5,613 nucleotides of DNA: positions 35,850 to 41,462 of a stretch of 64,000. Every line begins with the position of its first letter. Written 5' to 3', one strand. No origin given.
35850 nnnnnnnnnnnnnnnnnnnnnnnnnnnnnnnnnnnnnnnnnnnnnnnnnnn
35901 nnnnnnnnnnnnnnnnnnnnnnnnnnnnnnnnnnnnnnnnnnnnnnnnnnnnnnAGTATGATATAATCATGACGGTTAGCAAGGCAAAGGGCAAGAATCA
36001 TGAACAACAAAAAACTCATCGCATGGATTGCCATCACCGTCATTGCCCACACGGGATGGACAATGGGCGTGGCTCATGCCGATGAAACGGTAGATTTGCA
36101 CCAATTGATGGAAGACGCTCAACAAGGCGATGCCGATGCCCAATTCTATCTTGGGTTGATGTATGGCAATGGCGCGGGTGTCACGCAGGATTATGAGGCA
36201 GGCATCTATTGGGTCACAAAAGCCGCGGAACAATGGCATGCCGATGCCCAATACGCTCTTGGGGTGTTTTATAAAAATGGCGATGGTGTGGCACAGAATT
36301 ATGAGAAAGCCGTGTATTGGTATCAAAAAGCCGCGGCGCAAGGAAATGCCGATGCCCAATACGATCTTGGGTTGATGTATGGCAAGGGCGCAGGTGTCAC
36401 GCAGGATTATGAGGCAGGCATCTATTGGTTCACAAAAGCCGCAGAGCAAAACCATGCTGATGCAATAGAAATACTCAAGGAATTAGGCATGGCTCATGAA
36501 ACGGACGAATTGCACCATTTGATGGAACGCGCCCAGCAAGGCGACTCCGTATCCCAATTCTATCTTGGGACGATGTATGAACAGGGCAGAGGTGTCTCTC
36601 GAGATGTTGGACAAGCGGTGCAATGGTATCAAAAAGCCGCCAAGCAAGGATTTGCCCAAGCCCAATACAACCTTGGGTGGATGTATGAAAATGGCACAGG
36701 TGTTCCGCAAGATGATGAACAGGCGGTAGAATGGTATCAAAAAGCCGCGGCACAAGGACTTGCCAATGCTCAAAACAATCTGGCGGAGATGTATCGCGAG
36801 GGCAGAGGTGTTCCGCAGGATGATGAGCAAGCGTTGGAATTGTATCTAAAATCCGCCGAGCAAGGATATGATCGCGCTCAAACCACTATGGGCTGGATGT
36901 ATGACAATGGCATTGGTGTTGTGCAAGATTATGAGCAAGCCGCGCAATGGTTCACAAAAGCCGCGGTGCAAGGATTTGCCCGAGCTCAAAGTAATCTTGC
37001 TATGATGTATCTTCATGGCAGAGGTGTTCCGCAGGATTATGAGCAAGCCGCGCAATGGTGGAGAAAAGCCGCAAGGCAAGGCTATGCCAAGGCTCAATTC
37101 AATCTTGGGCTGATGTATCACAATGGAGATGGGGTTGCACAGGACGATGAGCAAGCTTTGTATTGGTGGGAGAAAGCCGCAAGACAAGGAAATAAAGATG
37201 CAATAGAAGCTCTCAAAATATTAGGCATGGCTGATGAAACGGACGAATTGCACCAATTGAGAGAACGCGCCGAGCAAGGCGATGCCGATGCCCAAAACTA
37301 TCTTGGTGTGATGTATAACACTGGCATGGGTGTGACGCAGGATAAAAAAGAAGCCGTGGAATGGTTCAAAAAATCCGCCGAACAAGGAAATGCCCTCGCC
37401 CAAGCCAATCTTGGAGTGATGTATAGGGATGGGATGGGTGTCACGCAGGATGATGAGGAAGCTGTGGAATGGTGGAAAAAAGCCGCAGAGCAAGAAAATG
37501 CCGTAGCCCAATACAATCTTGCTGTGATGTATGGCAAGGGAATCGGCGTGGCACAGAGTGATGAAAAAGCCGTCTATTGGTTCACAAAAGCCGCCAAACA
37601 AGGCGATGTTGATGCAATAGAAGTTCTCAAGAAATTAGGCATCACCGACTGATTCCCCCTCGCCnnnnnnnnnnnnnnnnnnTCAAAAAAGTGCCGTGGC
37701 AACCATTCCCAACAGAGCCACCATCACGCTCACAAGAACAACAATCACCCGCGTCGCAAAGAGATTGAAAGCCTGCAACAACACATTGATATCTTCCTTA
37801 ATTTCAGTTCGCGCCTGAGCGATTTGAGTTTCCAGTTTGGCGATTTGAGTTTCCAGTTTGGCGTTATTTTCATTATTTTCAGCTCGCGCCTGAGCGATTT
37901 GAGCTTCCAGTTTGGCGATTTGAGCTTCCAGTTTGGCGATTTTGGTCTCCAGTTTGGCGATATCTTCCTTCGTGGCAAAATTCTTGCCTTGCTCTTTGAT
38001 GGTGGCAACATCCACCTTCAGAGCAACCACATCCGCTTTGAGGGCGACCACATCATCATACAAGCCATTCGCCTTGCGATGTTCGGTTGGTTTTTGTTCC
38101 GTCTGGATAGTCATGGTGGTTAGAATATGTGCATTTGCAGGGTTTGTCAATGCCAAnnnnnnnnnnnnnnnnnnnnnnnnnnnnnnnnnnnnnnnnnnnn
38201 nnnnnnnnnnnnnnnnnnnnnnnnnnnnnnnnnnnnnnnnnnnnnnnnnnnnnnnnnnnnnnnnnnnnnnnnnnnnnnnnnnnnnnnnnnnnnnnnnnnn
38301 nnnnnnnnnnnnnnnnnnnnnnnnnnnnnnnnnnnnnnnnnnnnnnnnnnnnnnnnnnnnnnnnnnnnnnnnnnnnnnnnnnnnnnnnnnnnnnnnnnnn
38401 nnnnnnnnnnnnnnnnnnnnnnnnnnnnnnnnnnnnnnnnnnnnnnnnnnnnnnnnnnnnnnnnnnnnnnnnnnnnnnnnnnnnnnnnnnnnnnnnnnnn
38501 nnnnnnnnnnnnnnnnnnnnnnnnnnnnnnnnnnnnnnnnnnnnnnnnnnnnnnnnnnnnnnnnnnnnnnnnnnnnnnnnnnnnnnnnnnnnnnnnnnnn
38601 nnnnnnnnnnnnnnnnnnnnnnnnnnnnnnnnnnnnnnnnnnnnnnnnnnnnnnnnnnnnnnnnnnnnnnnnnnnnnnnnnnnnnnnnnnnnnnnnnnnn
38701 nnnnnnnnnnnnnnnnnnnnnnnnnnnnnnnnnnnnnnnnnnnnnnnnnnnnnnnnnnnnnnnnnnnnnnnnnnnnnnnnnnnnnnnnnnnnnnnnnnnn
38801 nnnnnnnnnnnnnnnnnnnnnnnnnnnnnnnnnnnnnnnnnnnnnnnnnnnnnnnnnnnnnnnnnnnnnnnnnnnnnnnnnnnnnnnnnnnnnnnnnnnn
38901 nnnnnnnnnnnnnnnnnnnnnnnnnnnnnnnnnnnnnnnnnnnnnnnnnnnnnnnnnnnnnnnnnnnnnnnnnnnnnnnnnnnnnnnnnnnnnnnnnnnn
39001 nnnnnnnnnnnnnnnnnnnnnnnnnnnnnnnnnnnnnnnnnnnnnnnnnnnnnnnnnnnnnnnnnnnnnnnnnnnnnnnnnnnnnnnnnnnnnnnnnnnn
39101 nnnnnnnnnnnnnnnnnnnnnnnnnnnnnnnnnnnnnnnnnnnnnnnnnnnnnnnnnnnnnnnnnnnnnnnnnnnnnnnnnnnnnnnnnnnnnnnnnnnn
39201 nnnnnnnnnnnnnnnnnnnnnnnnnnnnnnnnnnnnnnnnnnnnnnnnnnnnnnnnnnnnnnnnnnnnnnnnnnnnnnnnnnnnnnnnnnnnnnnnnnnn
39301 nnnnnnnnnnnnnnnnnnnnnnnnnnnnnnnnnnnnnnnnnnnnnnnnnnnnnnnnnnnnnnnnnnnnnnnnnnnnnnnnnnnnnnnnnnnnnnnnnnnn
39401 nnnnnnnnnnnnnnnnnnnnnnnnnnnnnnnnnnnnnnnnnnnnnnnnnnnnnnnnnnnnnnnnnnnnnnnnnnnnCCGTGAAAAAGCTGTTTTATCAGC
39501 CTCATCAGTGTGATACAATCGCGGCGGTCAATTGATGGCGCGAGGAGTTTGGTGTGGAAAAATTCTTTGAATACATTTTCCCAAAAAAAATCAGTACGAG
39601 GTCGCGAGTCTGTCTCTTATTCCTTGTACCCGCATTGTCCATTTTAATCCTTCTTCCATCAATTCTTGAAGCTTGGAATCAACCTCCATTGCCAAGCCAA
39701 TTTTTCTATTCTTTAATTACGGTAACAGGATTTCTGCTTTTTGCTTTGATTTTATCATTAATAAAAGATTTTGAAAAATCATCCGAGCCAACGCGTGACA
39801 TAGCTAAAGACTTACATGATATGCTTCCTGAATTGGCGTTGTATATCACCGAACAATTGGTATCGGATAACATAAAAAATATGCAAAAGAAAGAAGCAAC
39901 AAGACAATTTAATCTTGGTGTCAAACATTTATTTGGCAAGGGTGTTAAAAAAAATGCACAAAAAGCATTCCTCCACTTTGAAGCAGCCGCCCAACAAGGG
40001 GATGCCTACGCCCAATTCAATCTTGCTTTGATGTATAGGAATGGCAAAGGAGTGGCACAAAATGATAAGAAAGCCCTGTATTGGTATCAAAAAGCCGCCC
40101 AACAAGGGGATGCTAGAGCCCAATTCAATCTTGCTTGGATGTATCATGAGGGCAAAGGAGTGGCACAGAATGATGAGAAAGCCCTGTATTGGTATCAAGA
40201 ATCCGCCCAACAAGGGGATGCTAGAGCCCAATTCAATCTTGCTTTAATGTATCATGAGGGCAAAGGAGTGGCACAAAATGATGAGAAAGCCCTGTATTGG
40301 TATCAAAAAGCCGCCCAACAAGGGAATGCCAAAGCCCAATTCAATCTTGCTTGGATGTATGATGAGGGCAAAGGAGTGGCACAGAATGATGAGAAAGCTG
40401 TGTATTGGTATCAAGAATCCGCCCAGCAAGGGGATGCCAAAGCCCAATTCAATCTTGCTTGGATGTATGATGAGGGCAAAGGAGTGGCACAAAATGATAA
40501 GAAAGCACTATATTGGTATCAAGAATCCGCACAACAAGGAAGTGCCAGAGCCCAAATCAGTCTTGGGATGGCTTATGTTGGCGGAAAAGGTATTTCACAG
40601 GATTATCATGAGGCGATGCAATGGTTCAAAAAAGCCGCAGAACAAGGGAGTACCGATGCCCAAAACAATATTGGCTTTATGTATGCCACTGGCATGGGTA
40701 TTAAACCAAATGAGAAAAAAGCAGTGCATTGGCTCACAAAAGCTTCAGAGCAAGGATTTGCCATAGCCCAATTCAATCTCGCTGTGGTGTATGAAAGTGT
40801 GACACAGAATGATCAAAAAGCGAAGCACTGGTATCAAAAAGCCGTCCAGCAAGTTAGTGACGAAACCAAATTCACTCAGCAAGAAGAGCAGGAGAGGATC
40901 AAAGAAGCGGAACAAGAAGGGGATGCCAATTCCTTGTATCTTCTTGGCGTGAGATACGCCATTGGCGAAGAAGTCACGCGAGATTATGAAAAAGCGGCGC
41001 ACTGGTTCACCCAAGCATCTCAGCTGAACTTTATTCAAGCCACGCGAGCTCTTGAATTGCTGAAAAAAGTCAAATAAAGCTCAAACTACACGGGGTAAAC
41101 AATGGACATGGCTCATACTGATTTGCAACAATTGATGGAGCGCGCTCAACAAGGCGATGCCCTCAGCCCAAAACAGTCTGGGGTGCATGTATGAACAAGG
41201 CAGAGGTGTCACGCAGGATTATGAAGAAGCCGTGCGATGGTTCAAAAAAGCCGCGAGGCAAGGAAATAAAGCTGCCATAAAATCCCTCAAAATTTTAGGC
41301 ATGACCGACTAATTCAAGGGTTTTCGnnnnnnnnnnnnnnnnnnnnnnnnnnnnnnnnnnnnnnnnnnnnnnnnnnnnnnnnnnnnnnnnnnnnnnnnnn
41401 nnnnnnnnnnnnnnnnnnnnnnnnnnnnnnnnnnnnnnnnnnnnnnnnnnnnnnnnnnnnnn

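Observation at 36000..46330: Three repeats of a convergent cassette: secreted Sel1-repeat gene followed by an opposite-strand DUF1640-like tail-anchored coiled-coil gene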

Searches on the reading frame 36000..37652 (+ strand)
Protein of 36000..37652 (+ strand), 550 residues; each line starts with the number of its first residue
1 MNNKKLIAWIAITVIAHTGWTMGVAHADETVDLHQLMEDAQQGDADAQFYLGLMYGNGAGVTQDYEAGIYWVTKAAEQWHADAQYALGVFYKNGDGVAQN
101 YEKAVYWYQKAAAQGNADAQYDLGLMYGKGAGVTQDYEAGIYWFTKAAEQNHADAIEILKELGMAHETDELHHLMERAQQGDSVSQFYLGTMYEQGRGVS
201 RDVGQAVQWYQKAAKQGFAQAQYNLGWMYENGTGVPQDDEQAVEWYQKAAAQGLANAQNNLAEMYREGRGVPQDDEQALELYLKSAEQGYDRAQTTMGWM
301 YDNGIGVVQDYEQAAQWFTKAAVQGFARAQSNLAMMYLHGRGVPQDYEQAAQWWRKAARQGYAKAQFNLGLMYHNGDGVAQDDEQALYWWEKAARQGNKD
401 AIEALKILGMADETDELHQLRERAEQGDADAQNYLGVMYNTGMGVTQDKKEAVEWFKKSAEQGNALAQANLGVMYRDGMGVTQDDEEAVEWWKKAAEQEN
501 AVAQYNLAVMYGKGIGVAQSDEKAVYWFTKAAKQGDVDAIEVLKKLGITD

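Call 4: search_protein_families(library=pfam, proteins=[window:36000-37652:+], max_evalue=1)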
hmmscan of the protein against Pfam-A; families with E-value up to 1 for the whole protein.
window:36000-37652:+ (550 aa): 17 families
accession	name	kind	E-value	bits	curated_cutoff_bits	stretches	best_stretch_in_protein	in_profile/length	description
PF08238.18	Sel1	-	3.2e-146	471.1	30.7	12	219-253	1-35/36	Sel1 repeat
PF23310.1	TPR_27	-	8.8e-10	38.7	27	1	63-91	43-71/110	Plant tetratrico peptide repeats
PF20308.4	TPR-S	-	8.9e-06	26.7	27.6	1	100-224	1-94/102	Tetratricopeptide Repeats-Sensor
PF11775.14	CobT_C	-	0.017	15.2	21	0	454-494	87-127/220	Cobalamin biosynthesis protein CobT VWA domain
PF20604.3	DUF6798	-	0.077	13.2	26.9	0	235-248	44-57/61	Domain of unknown function (DUF6798)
PF18409.7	Plk4_PB2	-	0.094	13.9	26.9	0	173-198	15-40/108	Polo-like Kinase 4 Polo Box 2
PF12608.13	T4bSS_IcmS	-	0.094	13.6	27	0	146-188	12-54/93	Type IVb secretion, IcmS, effector-recruitment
PF12997.12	DUF3881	-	0.16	11.6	27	0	392-426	172-202/283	Domain of unknown function, E. rectale Gene description (DUF3881)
PF02151.25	UVR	-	0.25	11.6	21.5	0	309-317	18-26/36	UvrB/uvrC motif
PF16845.11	SQAPI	-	0.3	11.9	31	0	72-106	33-67/83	Aspartic acid proteinase inhibitor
PF16199.10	Radical_SAM_C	-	0.31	11.6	31.9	0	260-284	16-40/85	Radical_SAM C-terminal domain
PF24728.1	DUF7680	-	0.39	11.3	24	0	383-408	112-138/141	Domain of unknown function (DUF7680)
PF22751.1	DUF488-N3a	-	0.4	11.4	27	0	468-506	15-53/118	Active DUF488-N3 subclade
PF08289.16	Flu_M1_C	-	0.69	10.6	22.3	0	164-214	38-87/97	Influenza Matrix protein (M1) C-terminal domain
PF23161.1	HTH_RNase_II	-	0.71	11.2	24.7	0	145-176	54-84/95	Double HTH domain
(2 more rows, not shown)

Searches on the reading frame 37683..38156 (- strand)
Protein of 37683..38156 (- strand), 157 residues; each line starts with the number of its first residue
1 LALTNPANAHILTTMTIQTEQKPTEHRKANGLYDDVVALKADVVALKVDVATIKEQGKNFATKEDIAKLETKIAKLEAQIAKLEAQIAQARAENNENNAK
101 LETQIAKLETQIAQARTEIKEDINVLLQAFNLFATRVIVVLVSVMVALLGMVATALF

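Call 4: search_protein_families(library=pfam, proteins=[window:37683-38156:-], max_evalue=1)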
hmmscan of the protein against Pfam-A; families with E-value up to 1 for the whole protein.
window:37683-38156:- (157 aa): 131 families (the best 25 are shown)
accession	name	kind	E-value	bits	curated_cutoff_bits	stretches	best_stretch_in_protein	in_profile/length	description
PF14282.11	FlxA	-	8.4e-07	29.5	26.3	2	39-98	22-76/101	FlxA-like protein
PF06810.17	Phage_scaffold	-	4.7e-06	27.1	35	1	52-123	19-90/170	Phage capsid assembly scaffolding protein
PF16326.10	ABC_tran_CTD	-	4.8e-06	27.1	32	1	60-115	4-60/69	ABC transporter C-terminal domain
PF03961.19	FapA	-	0.00014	22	31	1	39-121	130-214/272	Flagellar Assembly Protein A beta solenoid domain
PF14257.11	DUF4349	-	0.00041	20.2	27.7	1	35-153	86-206/213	Domain of unknown function (DUF4349)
PF16526.10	CLZ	-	0.00042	21.1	26.7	1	62-111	22-71/71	C-terminal leucine zipper domain of cyclic nucleotide-gated channels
PF07716.20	bZIP_2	-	0.00045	20.7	22.3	2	63-93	24-54/54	Basic region leucine zipper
PF14643.11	DUF4455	-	0.00051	19.2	30.4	1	67-118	354-405/469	Domain of unknown function (DUF4455)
PF09769.14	ApoO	-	0.00053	20.3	31.4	1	77-147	10-80/131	Apolipoprotein O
PF04977.20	DivIC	-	0.00085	19.5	28.9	1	60-91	20-51/80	Septum formation initiator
PF06005.17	ZapB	-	0.00089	20.1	31.5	1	66-130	6-69/71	Cell division protein ZapB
PF10805.13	DUF2730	-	0.00094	19.7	24.9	1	58-120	27-87/102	Protein of unknown function (DUF2730)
PF09726.14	Macoilin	-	0.00096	18.3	32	1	49-135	369-446/671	Macoilin family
PF07926.17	TPR_MLP1_2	-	0.0011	19.4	36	1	62-121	55-114/129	TPR/MLP1/MLP2-like protein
PF13166.12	AAA_13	-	0.0011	18.2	36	1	62-130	407-470/713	AAA domain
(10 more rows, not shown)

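Call 8: search_protein_families(library=ncbifam, proteins=[window:37683-38114:-], max_evalue=0.1)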
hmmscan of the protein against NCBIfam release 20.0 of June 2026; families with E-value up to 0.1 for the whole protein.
window:37683-38114:- (143 aa): 54 families (the best 25 are shown)
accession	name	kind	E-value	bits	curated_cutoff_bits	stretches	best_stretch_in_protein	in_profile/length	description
NF045487.1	ASRP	equivalog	1.9e-07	30.1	300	1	10-123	373-487/593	archaea-specific SMC-related protein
NF052682.1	morpho_FcmC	equivalog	9.9e-06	25.9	90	1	45-109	55-116/159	filament morphology membrane protein FcmC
NF033928.1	alph_xenorhab_A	subfamily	3.4e-05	23.3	125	1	24-128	126-224/339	alpha-xenorhabdolysin family binary toxin subunit A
TIGR03545.1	TIGR03545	subfamily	7.6e-05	21.4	173.35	1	12-118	177-273/556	TIGR03545 family protein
TIGR04211.1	SH3_and_anchor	equivalog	0.00015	21.4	65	1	8-135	61-183/198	TIGR04211 family SH3 domain-containing protein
NF045780.1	TrlF_fam_ATP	equivalog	0.00021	20.2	350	1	38-115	458-534/944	TrlF family AAA-like ATPase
NF038350.1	taxis_HmpF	equivalog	0.00035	19.1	200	1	38-110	456-525/553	pilus motility taxis protein HmpF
NF007428.1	PRK09973.1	equivalog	0.00036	21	120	1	37-90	19-71/85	lipoprotein YqhH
NF038218.1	IcmG_DotF_IVB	equivalog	0.00037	20.2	200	1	4-76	108-178/266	type IVB secretion system protein IcmG/DotF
NF040877.1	SE1832_fam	equivalog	0.00068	19.5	45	0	49-72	27-50/51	SE1832 family protein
TIGR02168.1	SMC_prok_B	equivalog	0.00068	17.5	567.35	1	41-106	358-738/1181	chromosome segregation protein SMC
TIGR04523.1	Mplasa_alph_rch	subfamily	0.00073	17.6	270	1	48-104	326-576/745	helix-rich protein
NF007178.0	PRK09609.1-3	equivalog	0.001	18.6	483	1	41-133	102-183/311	hypothetical protein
NF006542.0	PRK09039.1-1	equivalog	0.0011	18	388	1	10-105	71-174/627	peptidoglycan -binding protein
NF043073.1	MMSYN1_0195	equivalog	0.002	16.3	1250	1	36-111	353-431/1021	spermidine/putrescine ABC transporter permease/substrate-binding protein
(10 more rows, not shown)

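Call 69: search_protein_families(library=phrogs, proteins=[window:37683-38114:-], max_evalue=0.01)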
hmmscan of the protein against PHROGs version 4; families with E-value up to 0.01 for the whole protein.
window:37683-38114:- (143 aa): 31 families (the best 25 are shown)
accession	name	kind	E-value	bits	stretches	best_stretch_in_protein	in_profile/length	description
phrog_77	-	DNA, RNA and nucleotide metabolism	1.2e-05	25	1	21-116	709-796/967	SbcC-like subunit of palindrome specific endonuclease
phrog_19577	-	head and packaging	0.00011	22.5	1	15-97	74-157/378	minor head protein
phrog_95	-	integration and excision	0.00012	21.8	1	29-108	432-515/651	integrase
phrog_194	-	head and packaging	0.00014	22.7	1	33-109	36-110/335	head scaffolding protein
phrog_29181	-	unknown function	0.00015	23.2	0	58-79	3-24/59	-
phrog_6373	-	unknown function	0.00018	22.8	0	50-76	81-107/116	-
phrog_6631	-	unknown function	0.00018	22.1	1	32-101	29-97/251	-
phrog_9415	-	unknown function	0.00028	21.8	1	23-137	42-156/168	-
phrog_9325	-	unknown function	0.00045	21.1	1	26-116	96-187/202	-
phrog_6136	-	unknown function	0.00046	21.1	1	61-137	38-110/120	-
phrog_736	-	unknown function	0.00068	20.7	1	24-79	39-95/112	-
phrog_32499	-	unknown function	0.00068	20.4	0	58-72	4-18/55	-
phrog_3556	-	unknown function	0.00075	19.7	0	84-128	169-216/276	-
phrog_1889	-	head and packaging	0.00091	19.8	1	24-108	178-256/276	terminase small subunit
phrog_2658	-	other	0.00093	20.5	0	50-80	87-117/126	hol-like chemotaxis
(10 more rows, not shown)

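Call 70: search_protein_families(library=padloc, proteins=[window:37683-38114:-], max_evalue=0.01)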
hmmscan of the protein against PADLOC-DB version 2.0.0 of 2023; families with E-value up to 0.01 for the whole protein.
window:37683-38114:- (143 aa): 39 families (the best 25 are shown)
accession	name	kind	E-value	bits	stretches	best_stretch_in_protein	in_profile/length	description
PDLC04895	PDC-S06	-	1.1e-05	22.1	1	14-116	408-511/784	-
PDLC03864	LmuB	-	5.3e-05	20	1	25-110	409-497/657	-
PDLC01692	Cas12f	-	6.7e-05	19.9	1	13-114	24-118/532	CAS-V-F; effector__SPE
PDLC02756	PbeC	-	8.3e-05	19.8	1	26-110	213-295/643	PbeC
PDLC02753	PbeC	-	0.0001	18.8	1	20-104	396-475/648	PbeC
PDLC03863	LmuB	-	0.00014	18.7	1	35-118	221-290/610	-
PDLC00514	JetC1|JetC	-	0.00023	17.1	1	42-106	297-364/1117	DUF3584 domain; MukB-like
PDLC02730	PbeC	-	0.00029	17.7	1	32-110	207-287/651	PbeC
PDLC03859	LmuB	-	0.00053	17.3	1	41-109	395-468/611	-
PDLC02716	PbeC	-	0.00066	16.2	1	37-109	426-497/639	PbeC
PDLC02668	DndD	-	0.00084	16.4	1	7-106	389-493/659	DndD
PDLC00519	JetC1|JetC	-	0.00088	15.6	1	28-106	675-748/1097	DUF3584 domain; MukB-like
PDLC02750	PbeC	-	0.00094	15.8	1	35-107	205-277/629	PbeC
PDLC00006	DruC1|DruC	-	0.00098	15.7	1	10-111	235-336/626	Unknown function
PDLC04890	PDC-S06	-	0.001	15.7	1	47-117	403-468/732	-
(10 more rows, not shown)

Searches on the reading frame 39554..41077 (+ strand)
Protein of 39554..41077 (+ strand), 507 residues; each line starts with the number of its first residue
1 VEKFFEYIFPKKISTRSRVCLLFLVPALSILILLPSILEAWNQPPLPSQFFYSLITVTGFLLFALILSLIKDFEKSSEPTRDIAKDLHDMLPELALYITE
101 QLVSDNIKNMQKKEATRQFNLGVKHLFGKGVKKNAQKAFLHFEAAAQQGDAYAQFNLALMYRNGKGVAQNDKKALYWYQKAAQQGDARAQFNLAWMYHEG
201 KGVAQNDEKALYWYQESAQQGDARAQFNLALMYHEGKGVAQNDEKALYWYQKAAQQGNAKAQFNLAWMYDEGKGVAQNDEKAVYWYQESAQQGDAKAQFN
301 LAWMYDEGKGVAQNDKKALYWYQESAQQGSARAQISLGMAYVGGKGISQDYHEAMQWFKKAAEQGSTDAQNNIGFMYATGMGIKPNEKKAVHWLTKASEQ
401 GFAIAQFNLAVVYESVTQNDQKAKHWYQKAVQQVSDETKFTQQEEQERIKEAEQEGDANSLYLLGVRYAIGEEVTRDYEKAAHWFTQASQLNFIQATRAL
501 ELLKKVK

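Call 4: search_protein_families(library=pfam, proteins=[window:39554-41077:+], max_evalue=1)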
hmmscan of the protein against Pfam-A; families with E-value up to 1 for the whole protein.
window:39554-41077:+ (507 aa): 7 families
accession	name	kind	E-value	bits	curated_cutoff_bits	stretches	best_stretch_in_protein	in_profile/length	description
PF08238.18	Sel1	-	5e-103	334.4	30.7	10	223-258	1-36/36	Sel1 repeat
PF23732.1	PH_22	-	0.003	18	27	0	387-425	25-63/100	PH domain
PF23310.1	TPR_27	-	0.031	14.4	27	0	350-394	44-88/110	Plant tetratrico peptide repeats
PF04683.19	Rpn13_ADRM1_Pru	-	0.058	14.2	25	0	205-223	81-99/102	Proteasome complex subunit Rpn13, Pru domain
PF05418.16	Apo-VLDL-II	-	0.16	12.9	23.4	0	470-500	23-53/80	Apovitellenin I (Apo-VLDL-II)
PF20604.3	DUF6798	-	0.34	11.1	26.9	0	393-429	20-57/61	Domain of unknown function (DUF6798)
PF12420.13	DUF3671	-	0.53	10.1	34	1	2-68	148-202/223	Fam-L, Fam-M like protein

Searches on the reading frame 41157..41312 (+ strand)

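Call 4: search_protein_families(library=pfam, proteins=[window:41157-41312:+], max_evalue=1)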
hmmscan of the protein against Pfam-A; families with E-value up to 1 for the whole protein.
window:41157-41312:+ (51 aa): 9 families
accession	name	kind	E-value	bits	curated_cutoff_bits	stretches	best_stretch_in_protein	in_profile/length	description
PF08238.18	Sel1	-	3.6e-14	53.1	30.7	1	2-37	1-36/36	Sel1 repeat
PF13176.12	TPR_7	-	0.022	15.3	27.9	1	7-35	4-30/36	Tetratricopeptide repeat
PF07719.23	TPR_2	-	0.026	15.1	27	1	20-34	15-29/34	Tetratricopeptide repeat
PF00515.34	TPR_1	-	0.06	13.6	27.8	1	20-32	15-27/34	Tetratricopeptide repeat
PF13374.12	TPR_10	-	0.061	13.8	27.5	1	5-33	5-29/42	Tetratricopeptide repeat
PF20023.5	WSLR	-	0.076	13.8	27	1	12-29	13-30/39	Wolframin Sel1-like repeat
PF13414.12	TPR_11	-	0.13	12.4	26.8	1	20-34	8-22/42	TPR repeat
PF13181.12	TPR_8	-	0.15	12.8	25.7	0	20-33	15-28/34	Tetratricopeptide repeat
PF25200.1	DUF7833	-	0.19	12.2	24.3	1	15-45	19-51/63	Family of unknown function (DUF7833)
